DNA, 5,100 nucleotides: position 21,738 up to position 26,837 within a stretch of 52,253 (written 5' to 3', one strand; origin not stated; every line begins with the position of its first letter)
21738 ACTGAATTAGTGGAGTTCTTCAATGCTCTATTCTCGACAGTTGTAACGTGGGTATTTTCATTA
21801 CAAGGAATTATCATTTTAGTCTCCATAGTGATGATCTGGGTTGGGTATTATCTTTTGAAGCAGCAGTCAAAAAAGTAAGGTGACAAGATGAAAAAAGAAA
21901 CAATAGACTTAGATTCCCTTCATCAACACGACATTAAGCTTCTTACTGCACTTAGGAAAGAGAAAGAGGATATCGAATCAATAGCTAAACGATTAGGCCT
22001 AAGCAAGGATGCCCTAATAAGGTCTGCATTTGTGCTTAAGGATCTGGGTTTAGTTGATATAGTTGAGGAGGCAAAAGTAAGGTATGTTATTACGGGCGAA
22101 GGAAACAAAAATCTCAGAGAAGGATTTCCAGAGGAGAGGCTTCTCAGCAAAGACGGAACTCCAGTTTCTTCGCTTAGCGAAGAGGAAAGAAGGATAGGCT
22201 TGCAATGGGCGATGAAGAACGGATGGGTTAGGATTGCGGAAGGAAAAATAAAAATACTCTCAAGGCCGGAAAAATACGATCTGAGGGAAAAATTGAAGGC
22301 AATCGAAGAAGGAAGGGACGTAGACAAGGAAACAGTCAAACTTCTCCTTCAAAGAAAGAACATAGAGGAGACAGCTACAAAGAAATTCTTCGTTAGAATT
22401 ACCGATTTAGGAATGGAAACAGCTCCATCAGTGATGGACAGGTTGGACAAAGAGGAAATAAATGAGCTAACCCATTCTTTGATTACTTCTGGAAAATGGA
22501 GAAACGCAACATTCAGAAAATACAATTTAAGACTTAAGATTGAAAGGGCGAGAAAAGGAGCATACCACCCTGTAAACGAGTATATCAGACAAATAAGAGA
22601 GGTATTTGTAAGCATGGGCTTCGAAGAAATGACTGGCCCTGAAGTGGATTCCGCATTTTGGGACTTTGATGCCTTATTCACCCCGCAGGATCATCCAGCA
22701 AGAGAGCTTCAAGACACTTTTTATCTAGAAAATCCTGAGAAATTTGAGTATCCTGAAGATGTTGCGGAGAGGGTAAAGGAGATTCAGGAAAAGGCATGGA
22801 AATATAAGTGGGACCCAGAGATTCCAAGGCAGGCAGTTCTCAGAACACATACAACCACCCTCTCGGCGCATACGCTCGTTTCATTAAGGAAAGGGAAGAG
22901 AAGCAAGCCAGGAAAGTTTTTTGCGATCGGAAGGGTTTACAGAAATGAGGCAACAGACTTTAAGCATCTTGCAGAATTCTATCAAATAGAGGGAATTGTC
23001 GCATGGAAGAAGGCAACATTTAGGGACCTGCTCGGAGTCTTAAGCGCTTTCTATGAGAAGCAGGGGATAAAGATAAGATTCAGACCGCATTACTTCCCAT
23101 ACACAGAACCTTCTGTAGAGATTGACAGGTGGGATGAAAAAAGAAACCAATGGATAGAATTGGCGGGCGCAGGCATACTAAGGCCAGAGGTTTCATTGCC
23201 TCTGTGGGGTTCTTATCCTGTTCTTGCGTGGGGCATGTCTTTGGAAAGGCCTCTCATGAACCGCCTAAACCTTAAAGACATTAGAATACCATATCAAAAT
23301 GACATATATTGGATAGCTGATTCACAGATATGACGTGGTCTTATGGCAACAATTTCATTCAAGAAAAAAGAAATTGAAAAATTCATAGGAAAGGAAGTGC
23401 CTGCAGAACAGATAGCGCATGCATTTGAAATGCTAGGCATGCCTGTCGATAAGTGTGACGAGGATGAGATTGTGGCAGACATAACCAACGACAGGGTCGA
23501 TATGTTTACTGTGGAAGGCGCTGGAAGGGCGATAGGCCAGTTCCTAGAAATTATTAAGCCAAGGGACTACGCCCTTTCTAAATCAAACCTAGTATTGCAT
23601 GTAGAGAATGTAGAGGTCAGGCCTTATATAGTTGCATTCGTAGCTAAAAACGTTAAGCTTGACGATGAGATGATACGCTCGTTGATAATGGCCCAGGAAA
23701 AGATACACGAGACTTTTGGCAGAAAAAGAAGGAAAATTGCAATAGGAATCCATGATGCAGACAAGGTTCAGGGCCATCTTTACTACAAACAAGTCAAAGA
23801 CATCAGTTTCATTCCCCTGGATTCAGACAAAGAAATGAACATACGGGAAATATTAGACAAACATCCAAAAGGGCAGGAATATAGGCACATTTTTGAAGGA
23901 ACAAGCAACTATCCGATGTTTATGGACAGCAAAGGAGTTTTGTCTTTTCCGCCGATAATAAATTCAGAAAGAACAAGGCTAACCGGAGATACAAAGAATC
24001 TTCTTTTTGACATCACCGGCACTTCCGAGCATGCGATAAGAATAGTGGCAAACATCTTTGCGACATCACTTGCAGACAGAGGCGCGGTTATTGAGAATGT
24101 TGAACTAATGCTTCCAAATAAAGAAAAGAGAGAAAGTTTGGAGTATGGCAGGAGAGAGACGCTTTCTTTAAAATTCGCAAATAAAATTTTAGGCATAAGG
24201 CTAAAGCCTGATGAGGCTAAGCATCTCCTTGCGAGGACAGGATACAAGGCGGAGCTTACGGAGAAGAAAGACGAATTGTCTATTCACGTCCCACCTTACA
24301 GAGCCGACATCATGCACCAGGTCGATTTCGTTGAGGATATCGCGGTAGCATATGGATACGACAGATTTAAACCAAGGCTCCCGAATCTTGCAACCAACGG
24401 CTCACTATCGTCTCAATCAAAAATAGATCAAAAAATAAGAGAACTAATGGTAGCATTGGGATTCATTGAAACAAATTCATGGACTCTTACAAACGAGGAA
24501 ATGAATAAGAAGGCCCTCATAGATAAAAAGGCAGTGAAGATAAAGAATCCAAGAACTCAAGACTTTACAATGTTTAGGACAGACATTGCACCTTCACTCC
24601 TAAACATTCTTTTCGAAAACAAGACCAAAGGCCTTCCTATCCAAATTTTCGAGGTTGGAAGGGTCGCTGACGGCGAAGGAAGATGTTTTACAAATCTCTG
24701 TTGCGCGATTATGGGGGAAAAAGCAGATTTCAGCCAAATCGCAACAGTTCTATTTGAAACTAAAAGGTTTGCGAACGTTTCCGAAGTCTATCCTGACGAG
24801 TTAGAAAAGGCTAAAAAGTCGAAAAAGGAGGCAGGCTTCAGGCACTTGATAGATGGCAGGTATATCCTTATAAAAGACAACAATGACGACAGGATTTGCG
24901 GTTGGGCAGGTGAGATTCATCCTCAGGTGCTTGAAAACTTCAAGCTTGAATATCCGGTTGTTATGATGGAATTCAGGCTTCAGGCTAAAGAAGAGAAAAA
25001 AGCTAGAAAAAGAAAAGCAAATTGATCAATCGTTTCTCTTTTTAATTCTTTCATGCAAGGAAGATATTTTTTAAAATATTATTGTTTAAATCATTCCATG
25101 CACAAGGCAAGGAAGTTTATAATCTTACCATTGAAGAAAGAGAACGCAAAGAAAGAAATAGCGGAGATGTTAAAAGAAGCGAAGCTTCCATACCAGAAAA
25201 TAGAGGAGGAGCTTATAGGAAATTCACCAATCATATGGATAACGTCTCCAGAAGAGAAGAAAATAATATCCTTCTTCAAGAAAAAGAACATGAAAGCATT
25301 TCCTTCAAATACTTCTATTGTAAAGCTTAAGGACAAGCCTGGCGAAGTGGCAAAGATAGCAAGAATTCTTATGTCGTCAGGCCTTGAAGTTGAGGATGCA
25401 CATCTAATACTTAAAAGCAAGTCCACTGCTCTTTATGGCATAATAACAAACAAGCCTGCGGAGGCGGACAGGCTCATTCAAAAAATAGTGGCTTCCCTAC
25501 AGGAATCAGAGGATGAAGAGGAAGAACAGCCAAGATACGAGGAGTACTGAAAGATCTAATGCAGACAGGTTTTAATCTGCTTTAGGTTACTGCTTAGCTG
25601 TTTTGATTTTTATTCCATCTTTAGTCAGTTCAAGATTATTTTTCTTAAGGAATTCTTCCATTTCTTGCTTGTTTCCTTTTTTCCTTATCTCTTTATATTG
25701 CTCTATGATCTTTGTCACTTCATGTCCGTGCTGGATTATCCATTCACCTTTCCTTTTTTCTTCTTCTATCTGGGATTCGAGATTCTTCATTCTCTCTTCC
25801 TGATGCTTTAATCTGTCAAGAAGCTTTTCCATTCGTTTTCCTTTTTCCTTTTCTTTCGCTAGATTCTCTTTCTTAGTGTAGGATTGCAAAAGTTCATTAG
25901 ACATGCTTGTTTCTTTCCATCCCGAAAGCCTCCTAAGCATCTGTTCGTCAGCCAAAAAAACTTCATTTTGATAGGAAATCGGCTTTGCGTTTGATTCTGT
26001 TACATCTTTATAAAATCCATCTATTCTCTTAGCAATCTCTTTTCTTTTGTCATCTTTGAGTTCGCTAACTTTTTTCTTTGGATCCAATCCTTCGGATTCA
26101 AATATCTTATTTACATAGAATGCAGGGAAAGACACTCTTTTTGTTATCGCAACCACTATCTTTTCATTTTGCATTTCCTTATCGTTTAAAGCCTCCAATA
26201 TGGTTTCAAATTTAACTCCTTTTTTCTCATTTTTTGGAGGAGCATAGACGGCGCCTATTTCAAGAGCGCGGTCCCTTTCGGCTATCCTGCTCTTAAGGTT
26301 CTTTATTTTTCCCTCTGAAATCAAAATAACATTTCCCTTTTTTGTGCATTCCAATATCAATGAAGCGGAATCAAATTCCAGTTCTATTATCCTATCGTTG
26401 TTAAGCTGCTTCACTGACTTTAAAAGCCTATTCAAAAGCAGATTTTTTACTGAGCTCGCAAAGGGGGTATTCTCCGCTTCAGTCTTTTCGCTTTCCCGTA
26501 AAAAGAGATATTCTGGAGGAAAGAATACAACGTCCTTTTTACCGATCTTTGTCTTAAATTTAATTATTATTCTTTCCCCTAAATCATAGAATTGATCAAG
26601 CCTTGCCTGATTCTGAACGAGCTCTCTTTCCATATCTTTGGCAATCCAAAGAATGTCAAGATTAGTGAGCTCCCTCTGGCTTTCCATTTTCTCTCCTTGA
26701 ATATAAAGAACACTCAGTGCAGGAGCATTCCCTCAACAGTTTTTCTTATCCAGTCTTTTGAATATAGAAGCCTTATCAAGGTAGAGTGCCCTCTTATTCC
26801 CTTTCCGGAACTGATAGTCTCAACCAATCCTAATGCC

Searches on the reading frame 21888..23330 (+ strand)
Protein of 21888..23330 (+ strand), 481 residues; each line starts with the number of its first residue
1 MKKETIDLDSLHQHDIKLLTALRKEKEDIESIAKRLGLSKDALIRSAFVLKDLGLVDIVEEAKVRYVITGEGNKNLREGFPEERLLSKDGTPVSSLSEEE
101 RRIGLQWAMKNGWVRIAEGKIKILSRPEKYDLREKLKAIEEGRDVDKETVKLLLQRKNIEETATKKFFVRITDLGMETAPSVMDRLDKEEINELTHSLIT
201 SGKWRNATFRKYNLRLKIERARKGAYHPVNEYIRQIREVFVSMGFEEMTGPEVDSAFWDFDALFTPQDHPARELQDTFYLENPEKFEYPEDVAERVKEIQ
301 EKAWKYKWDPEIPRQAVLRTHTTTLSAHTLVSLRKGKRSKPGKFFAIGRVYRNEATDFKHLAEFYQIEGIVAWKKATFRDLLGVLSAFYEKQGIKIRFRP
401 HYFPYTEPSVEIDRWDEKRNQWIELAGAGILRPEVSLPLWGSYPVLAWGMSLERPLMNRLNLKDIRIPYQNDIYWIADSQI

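Call 17: search_protein_families(library=pfam, proteins=[window:21888-23330:+], max_evalue=0.001)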
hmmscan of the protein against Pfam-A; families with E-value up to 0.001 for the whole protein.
window:21888-23330:+ (481 aa): 3 families
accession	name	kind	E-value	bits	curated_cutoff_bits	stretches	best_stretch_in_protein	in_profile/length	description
PF01409.25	tRNA-synt_2d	-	2.3e-79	266.8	19.8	1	211-477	1-244/246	tRNA synthetases class II core domain (F)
PF00587.30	tRNA-synt_2b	-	0.00025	21.6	29.3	0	326-428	19-134/179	tRNA synthetase class II core domain (G, H, P, S and T)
PF00152.25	tRNA-synt_2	-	0.00034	20.2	25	0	342-371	92-121/308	tRNA synthetases class II (D, K and N)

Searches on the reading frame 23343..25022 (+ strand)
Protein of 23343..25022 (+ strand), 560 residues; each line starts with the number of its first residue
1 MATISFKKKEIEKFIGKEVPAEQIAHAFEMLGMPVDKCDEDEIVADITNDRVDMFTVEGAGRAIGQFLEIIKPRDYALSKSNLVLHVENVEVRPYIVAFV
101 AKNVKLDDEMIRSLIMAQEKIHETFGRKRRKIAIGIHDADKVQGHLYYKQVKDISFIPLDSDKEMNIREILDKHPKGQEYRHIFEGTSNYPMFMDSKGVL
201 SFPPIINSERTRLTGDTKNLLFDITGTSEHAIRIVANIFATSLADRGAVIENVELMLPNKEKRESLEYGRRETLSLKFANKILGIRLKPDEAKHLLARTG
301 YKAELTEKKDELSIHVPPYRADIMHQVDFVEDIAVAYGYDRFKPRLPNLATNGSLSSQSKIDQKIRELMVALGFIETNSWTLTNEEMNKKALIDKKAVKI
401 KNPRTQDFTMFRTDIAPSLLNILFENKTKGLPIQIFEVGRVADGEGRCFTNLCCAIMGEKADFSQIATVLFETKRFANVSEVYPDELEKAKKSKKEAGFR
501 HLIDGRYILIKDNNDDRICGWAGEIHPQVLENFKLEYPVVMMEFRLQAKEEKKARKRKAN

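Call 17: search_protein_families(library=pfam, proteins=[window:23343-25022:+], max_evalue=0.001)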
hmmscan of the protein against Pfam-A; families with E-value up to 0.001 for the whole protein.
window:23343-25022:+ (560 aa): 3 families
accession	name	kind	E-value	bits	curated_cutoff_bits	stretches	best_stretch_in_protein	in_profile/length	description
PF17759.6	tRNA_synthFbeta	-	3.7e-31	108.7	22.4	1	345-546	4-214/214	Phenylalanyl tRNA synthetase beta chain CLM domain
PF03484.21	B5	-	1.6e-26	92.7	28.6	2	273-339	2-67/67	tRNA synthetase B5 domain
PF03483.22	B3_4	-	1.1e-08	35.3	29.3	1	132-234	51-134/174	B3/4 domain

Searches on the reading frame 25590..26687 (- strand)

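Call 17: search_protein_families(library=pfam, proteins=[window:25590-26687:-], max_evalue=0.001)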
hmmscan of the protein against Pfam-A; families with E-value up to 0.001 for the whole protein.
window:25590-26687:- (366 aa): 1 family
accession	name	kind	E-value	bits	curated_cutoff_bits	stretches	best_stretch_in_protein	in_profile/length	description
PF05833.16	NFACT_N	-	6.1e-20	71.9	31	1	26-348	17-364/456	NFACT N-terminal and middle domains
